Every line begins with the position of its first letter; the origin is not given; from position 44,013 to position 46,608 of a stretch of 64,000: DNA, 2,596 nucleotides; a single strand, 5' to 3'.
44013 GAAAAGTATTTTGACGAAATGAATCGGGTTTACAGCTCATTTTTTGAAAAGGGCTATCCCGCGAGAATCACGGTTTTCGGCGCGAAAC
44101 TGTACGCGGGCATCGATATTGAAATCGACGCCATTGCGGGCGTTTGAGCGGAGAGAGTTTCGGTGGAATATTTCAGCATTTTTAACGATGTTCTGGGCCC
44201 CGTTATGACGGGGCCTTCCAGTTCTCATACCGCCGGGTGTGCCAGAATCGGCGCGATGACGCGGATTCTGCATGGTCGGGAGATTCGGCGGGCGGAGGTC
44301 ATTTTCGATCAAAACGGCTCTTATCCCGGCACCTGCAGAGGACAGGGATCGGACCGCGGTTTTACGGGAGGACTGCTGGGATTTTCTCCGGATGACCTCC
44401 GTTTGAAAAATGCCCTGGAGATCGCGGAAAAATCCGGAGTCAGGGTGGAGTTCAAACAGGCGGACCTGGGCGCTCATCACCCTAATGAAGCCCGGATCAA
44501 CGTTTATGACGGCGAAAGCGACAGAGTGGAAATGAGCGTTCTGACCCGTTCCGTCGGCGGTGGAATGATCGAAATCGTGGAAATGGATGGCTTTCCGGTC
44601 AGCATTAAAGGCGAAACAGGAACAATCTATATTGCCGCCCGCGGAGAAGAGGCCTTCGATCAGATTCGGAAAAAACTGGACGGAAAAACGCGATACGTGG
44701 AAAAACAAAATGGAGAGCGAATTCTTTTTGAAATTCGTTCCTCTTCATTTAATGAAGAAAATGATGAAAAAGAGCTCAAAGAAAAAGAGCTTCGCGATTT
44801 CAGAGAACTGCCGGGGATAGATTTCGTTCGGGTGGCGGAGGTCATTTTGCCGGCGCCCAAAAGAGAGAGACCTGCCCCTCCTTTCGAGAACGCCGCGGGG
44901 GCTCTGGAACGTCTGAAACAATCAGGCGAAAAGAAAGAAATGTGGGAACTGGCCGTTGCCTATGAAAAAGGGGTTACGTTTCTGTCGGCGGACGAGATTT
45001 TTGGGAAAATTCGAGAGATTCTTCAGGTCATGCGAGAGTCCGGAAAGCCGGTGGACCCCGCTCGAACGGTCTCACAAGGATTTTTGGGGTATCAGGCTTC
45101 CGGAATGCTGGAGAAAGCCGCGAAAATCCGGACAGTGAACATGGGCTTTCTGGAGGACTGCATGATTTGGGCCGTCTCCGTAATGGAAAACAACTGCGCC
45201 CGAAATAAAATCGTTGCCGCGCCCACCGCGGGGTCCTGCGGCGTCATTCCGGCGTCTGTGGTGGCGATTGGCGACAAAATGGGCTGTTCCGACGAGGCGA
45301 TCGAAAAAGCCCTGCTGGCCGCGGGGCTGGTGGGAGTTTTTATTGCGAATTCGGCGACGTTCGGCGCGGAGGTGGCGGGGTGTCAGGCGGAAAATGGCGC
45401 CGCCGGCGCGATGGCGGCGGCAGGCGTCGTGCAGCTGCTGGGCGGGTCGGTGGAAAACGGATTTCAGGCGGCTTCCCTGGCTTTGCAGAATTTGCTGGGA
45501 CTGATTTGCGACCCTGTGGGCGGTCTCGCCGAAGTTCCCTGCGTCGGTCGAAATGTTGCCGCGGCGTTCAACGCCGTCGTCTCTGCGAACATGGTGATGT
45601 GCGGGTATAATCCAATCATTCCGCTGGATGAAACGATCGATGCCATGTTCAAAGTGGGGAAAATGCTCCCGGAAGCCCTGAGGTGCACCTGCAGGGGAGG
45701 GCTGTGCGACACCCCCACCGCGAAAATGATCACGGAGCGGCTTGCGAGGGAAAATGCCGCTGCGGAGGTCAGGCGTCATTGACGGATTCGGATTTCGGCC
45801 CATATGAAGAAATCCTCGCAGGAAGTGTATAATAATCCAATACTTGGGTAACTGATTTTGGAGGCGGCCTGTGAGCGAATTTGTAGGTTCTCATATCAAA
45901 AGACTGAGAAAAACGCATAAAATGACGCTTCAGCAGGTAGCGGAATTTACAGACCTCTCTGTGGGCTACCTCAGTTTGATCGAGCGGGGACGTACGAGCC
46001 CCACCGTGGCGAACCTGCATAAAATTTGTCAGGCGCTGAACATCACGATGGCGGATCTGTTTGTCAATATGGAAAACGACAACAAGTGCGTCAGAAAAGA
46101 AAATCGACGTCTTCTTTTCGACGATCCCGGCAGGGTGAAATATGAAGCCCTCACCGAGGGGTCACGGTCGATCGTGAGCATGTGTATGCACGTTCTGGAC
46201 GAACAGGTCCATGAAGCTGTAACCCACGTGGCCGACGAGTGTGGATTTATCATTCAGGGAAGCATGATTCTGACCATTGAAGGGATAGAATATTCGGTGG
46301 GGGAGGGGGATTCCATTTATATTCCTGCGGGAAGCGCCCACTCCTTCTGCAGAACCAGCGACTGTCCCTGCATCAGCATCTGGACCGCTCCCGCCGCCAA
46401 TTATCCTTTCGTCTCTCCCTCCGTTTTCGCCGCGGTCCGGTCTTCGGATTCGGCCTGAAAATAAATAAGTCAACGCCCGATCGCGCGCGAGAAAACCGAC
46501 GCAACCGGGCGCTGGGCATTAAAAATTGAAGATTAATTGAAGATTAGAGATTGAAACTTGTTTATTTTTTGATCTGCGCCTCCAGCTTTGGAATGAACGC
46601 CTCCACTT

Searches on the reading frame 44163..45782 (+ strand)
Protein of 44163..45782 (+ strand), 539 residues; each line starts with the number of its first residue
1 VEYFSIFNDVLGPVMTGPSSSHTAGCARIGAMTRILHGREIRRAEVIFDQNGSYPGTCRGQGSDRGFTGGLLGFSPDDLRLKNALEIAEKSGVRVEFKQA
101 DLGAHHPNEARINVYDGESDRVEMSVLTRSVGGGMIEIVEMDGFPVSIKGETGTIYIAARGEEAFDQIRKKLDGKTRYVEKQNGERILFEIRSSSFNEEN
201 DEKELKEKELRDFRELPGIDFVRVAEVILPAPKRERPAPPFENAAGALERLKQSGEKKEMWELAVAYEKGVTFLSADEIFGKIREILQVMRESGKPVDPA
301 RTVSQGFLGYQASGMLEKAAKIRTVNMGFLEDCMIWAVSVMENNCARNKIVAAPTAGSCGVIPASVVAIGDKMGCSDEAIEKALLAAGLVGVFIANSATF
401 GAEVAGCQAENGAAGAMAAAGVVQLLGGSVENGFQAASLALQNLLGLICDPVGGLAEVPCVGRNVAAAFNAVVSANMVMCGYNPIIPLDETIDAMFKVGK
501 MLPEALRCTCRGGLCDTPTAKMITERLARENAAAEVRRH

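Call 8: search_protein_families(library=pfam, proteins=[window:44163-45782:+], max_evalue=0.001)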
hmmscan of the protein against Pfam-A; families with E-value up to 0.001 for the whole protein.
window:44163-45782:+ (539 aa): 2 families
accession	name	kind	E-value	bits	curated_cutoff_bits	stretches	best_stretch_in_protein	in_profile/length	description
PF03313.21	SDH_alpha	-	1.8e-64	218.3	26.4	1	257-514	3-259/260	Serine dehydratase alpha chain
PF03315.21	SDH_beta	-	2.8e-07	31.4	26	1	14-91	8-88/155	Serine dehydratase beta chain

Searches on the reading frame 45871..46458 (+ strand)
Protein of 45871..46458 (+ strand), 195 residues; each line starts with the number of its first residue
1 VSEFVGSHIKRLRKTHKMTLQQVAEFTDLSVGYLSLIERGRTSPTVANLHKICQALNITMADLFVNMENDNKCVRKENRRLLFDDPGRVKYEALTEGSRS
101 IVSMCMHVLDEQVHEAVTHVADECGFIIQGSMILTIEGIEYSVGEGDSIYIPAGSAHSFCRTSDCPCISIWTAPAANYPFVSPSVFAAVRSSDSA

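Call 8: search_protein_families(library=pfam, proteins=[window:45871-46458:+], max_evalue=0.001)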
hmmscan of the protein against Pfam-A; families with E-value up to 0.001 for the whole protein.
window:45871-46458:+ (195 aa): 6 families
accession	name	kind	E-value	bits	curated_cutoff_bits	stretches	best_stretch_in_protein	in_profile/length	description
PF01381.28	HTH_3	-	1.8e-13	50.8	23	1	9-63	1-55/55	Helix-turn-helix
PF07883.17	Cupin_2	-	1.8e-10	40.8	27.2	1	114-171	11-68/70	Cupin domain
PF13443.12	HTH_26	-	4.3e-10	40.1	22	1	8-65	1-59/63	Cro/C1-type HTH DNA-binding domain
PF13560.12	HTH_31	-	1.1e-08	35.7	27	1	6-59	3-57/64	Helix-turn-helix domain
PF12844.13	HTH_19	-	6.9e-07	29.5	30.2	1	6-62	1-56/64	Helix-turn-helix domain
PF05899.18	Cupin_3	-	9.1e-05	22.5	23.5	1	118-155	22-60/74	EutQ-like cupin domain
